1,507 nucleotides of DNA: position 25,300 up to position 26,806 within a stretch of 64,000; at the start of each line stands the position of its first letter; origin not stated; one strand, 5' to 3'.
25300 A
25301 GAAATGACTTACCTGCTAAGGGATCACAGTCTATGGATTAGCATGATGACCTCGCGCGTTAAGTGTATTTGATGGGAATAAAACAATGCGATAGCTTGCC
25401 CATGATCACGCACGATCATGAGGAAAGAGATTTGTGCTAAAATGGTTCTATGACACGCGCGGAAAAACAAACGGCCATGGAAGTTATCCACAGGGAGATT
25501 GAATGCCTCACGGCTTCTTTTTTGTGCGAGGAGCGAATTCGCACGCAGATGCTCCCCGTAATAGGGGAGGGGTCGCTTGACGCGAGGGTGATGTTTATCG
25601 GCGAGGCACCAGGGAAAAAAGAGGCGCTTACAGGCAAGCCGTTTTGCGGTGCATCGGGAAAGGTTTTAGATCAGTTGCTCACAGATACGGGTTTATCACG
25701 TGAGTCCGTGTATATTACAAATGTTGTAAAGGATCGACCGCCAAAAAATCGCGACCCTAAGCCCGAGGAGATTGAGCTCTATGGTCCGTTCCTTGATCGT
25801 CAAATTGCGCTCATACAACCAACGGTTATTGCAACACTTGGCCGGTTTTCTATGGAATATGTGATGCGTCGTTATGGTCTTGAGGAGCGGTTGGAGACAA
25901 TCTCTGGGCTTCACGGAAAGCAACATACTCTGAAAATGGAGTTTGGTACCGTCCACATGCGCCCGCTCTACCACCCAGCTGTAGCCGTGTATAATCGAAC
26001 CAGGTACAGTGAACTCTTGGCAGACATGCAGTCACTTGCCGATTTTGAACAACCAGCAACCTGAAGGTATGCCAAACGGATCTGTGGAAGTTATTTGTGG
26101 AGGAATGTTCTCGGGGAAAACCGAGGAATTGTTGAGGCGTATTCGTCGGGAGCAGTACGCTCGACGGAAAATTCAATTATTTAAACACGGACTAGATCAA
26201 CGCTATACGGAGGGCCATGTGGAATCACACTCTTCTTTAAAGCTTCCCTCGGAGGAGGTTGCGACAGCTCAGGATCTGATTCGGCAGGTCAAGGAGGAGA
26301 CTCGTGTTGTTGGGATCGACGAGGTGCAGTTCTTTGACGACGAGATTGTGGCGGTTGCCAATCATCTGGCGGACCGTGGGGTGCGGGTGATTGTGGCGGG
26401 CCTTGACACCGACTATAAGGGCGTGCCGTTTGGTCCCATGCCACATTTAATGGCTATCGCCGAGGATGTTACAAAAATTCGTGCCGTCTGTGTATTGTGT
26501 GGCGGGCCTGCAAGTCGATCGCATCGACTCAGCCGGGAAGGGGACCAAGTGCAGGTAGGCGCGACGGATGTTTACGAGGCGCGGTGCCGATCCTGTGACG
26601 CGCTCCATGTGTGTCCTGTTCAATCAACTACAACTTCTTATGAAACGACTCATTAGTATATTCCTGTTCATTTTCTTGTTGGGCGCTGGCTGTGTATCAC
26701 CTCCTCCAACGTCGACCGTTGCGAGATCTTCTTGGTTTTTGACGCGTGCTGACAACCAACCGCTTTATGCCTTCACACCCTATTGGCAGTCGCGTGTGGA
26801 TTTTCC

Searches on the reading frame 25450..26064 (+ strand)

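Call 49: search_protein_families(library=pfam, proteins=[window:25450-26064:+], max_evalue=0.00001)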
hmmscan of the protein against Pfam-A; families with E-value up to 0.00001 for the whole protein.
window:25450-26064:+ (204 aa): 1 family
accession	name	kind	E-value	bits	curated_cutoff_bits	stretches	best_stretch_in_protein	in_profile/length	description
PF03167.25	UDG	-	3e-31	108.8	24.3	1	39-185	2-127/141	Uracil DNA glycosylase superfamily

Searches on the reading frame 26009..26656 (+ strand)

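Call 49: search_protein_families(library=pfam, proteins=[window:26009-26656:+], max_evalue=0.00001)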
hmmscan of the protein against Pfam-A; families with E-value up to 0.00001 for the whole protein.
window:26009-26656:+ (215 aa): 1 family
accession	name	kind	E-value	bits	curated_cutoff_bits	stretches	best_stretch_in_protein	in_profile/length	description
PF00265.24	TK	-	7e-53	179.5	20.6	1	24-196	1-175/176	Thymidine kinase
